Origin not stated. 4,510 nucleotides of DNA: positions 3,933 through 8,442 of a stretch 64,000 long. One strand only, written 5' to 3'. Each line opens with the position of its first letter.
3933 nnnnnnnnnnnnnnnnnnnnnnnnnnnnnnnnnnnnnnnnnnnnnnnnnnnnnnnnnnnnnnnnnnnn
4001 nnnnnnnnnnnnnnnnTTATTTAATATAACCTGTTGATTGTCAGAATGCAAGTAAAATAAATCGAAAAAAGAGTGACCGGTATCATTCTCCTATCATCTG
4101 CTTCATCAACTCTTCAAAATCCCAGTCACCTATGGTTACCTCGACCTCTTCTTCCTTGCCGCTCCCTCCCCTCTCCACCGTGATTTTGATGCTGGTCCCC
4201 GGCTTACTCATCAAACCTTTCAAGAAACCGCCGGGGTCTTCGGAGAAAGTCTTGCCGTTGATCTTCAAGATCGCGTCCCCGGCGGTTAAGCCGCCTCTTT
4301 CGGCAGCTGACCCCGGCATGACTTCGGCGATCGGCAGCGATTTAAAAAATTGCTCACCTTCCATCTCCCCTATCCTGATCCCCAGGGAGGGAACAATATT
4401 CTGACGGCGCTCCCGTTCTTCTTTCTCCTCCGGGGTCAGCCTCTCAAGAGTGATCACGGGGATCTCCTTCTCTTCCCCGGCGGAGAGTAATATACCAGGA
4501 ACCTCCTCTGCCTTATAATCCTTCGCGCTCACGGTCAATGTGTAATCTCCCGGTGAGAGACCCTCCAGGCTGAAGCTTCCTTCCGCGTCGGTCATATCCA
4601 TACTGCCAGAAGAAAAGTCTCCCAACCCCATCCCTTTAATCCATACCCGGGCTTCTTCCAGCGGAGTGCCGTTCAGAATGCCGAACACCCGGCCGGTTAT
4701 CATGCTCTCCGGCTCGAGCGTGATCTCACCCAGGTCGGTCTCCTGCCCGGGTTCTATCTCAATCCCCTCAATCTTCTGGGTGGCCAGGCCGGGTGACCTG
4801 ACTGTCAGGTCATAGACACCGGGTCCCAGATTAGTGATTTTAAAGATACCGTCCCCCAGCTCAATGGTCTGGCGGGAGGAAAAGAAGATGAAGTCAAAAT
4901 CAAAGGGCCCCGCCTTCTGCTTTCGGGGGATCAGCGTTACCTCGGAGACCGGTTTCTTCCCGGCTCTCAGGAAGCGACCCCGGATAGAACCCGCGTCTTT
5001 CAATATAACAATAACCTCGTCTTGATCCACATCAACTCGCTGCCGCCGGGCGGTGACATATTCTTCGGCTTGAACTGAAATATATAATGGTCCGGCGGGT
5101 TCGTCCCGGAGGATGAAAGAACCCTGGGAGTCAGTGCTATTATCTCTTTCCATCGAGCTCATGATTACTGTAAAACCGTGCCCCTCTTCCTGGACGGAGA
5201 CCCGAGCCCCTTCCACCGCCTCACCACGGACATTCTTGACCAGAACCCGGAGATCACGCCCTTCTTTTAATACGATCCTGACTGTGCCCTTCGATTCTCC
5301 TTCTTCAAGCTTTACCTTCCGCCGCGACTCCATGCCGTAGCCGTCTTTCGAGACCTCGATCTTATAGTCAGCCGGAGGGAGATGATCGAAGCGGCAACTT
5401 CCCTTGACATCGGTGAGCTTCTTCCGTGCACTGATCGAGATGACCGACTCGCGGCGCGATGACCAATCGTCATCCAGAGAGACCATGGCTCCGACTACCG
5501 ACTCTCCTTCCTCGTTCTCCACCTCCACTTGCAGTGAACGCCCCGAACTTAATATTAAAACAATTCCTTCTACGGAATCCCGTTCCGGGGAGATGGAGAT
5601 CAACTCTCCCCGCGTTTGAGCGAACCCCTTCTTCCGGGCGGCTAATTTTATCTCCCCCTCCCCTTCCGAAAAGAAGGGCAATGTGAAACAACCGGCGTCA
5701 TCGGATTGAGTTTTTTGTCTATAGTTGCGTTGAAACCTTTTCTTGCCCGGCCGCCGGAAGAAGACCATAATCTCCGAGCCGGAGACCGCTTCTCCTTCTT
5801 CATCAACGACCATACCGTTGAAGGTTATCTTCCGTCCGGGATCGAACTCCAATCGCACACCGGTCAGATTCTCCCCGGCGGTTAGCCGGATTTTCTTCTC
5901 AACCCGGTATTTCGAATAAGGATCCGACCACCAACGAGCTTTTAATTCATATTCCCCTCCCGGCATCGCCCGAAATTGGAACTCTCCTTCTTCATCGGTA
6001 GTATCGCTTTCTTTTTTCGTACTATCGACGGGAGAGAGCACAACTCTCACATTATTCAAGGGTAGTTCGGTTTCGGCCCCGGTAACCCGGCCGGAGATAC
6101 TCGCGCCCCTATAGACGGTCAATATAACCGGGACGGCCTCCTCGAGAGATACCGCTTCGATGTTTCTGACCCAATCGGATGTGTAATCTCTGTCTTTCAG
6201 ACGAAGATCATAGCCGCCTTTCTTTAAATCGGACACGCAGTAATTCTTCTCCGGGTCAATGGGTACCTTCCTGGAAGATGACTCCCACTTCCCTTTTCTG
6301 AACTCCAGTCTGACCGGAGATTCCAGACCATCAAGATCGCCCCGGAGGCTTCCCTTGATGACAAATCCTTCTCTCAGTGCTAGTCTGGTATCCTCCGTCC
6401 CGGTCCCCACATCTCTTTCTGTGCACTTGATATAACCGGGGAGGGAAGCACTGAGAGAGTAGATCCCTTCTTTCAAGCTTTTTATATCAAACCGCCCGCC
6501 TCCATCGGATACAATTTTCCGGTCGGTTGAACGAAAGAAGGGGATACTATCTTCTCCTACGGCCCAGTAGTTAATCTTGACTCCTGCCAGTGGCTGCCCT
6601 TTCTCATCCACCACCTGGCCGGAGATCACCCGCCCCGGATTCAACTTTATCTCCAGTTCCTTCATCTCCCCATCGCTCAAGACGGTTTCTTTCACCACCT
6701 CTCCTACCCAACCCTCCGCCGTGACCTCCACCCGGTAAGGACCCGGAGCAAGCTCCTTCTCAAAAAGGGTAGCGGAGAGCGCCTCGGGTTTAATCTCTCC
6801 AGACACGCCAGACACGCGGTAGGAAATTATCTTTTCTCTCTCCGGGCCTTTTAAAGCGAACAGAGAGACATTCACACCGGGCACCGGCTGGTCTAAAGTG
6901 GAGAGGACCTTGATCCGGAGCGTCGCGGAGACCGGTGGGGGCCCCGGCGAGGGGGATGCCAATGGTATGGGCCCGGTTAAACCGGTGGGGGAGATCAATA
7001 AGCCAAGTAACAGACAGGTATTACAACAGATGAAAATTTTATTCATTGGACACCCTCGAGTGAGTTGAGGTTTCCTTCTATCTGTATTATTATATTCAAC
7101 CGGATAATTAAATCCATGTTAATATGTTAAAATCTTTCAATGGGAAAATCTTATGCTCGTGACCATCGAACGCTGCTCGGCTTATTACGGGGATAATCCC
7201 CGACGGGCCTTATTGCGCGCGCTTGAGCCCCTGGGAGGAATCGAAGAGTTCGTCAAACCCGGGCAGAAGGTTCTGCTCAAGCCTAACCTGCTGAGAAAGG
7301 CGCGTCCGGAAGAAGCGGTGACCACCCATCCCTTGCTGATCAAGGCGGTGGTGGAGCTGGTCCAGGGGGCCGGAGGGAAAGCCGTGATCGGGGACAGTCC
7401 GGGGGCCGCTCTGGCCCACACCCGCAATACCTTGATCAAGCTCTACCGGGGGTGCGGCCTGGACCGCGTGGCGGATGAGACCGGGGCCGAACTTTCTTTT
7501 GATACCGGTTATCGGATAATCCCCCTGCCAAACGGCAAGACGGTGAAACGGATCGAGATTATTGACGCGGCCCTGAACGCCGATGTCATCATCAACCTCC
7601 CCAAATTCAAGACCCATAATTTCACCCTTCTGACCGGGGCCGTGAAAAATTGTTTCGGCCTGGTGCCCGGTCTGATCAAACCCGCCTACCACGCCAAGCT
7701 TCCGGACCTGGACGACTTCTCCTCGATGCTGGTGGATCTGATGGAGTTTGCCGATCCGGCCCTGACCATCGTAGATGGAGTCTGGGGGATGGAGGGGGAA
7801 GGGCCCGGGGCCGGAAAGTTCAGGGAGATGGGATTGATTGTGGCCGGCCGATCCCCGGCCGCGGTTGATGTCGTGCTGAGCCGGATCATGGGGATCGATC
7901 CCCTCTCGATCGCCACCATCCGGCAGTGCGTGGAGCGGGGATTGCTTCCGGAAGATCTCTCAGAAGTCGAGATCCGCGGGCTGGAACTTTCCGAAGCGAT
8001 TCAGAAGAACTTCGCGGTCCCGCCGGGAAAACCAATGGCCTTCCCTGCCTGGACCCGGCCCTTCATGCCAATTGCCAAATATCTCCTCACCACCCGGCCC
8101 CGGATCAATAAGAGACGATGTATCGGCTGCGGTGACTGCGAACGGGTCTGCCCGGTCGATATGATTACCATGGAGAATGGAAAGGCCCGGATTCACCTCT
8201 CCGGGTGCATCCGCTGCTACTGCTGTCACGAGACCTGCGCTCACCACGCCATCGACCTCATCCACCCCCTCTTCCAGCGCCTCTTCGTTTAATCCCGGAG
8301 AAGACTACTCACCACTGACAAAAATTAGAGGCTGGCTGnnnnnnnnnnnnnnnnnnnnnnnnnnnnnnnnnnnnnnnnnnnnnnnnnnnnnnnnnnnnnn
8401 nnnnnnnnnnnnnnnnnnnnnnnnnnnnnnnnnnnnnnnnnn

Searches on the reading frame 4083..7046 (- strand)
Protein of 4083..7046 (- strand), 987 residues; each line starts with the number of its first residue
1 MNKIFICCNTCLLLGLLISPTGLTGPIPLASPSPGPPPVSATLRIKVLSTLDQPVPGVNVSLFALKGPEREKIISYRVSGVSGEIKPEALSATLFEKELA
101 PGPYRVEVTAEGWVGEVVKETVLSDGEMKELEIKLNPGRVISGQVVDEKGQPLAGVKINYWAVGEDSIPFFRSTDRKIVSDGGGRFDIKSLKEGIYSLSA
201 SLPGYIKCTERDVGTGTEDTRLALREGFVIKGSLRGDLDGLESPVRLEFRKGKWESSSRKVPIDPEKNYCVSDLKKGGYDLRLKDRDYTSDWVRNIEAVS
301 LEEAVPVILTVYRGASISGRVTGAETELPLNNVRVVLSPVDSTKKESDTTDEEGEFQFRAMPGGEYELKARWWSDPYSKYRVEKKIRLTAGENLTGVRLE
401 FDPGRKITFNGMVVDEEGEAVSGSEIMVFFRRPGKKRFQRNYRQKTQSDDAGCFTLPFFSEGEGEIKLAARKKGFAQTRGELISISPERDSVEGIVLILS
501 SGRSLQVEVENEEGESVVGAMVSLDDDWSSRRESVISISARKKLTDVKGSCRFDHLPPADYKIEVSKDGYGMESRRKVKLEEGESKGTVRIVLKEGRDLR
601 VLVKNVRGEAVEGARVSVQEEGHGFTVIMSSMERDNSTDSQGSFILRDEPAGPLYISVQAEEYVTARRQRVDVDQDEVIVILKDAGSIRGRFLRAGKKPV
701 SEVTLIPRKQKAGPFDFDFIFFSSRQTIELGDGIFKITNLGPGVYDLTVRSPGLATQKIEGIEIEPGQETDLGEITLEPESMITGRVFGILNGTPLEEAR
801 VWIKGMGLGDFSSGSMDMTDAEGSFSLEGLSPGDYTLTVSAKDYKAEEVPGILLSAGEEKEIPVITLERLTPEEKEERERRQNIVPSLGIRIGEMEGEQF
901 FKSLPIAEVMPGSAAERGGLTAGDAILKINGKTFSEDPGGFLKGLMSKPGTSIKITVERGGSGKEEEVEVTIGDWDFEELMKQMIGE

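Call 95: search_protein_families(library=pfam, proteins=[window:4083-7046:-], max_evalue=0.00001)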
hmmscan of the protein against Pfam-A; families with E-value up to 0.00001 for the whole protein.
window:4083-7046:- (987 aa): 17 families
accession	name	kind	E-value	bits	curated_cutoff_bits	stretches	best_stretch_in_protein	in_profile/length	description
PF13620.12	CarboxypepD_reg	-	7e-84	276.7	32.3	6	783-867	2-81/82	Carboxypeptidase regulatory-like domain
PF13715.12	CarbopepD_reg_2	-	1.9e-37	127.6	32.2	1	783-850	1-61/88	CarboxypepD_reg-like domain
PF17210.9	SdrD_B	-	2.6e-16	60.3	29.7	0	326-370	20-64/112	SdrD B-like domain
PF17802.7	SpaA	-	2.8e-16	59.9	23.1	0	322-369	8-57/91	Prealbumin-like fold domain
PF09430.16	EMC7_beta-sandw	-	5.8e-16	59.2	26.6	0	330-383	7-58/122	ER membrane protein complex subunit 7, beta-sandwich domain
PF10670.15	DUF4198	-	1.2e-15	58.6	34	0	135-201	143-206/209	Domain of unknown function (DUF4198)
PF14686.12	fn3_3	-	5.3e-14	52.2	24.4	0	732-772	34-75/75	Polysaccharide lyase family 4, domain II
PF02369.22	Big_1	-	4.9e-13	49.4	34.9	0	143-203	23-81/93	Bacterial Ig-like domain (group 1)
PF00775.27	Dioxygenase_C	-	1.7e-11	44.4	27.3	0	136-199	25-99/182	Dioxygenase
PF20598.4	DUF6795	-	2.7e-10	40.9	27.4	0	318-361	2-46/103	Domain of unknown function (DUF6795)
PF00595.29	PDZ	-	8.6e-10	39.3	23.2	1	887-936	11-59/81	PDZ domain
PF17820.7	PDZ_6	-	1.9e-09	37.6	27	1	906-959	2-54/54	PDZ domain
PF07495.19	Y_Y_Y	-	2.1e-09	37.6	26.6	0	823-843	28-48/65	Y_Y_Y domain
PF08308.17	PEGA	-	1.8e-08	34.6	20.8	0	552-584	28-59/71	PEGA domain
PF13180.12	PDZ_2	-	1.9e-08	34.9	27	1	886-970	1-80/80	PDZ domain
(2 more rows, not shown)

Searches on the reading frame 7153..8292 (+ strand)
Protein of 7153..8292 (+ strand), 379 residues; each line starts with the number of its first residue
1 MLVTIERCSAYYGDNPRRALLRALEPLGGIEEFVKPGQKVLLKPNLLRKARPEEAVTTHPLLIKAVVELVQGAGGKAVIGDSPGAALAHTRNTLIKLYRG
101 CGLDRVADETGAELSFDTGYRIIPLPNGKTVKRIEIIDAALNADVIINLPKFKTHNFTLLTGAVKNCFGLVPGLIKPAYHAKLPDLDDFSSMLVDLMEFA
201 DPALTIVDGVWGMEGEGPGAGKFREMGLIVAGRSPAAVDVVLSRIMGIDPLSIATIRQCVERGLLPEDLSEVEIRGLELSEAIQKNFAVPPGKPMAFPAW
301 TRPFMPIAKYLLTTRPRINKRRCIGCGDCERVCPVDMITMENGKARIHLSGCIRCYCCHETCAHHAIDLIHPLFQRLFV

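Call 95: search_protein_families(library=pfam, proteins=[window:7153-8292:+], max_evalue=0.00001)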
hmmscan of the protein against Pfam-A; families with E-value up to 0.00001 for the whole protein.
window:7153-8292:+ (379 aa): 7 families
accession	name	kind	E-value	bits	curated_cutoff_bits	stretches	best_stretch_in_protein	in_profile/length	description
PF04015.17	DUF362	-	6.3e-56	190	24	1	40-242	1-198/200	Domain of unknown function (DUF362)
PF13237.11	Fer4_10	-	2.8e-08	34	25.5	1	316-362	2-52/53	4Fe-4S dicluster domain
PF14697.11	Fer4_21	-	4.5e-08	33.6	35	0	317-340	35-59/59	4Fe-4S dicluster domain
PF00037.32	Fer4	-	3.1e-07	30.4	21.1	1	317-339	2-24/24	4Fe-4S binding domain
PF12837.12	Fer4_6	-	4.3e-06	26.8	25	1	316-337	2-23/24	4Fe-4S binding domain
PF12838.12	Fer4_7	-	7.4e-06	26.8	27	0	322-365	1-51/52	4Fe-4S dicluster domain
PF12797.12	Fer4_2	-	7.8e-06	26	24.5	0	315-335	2-22/22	4Fe-4S binding domain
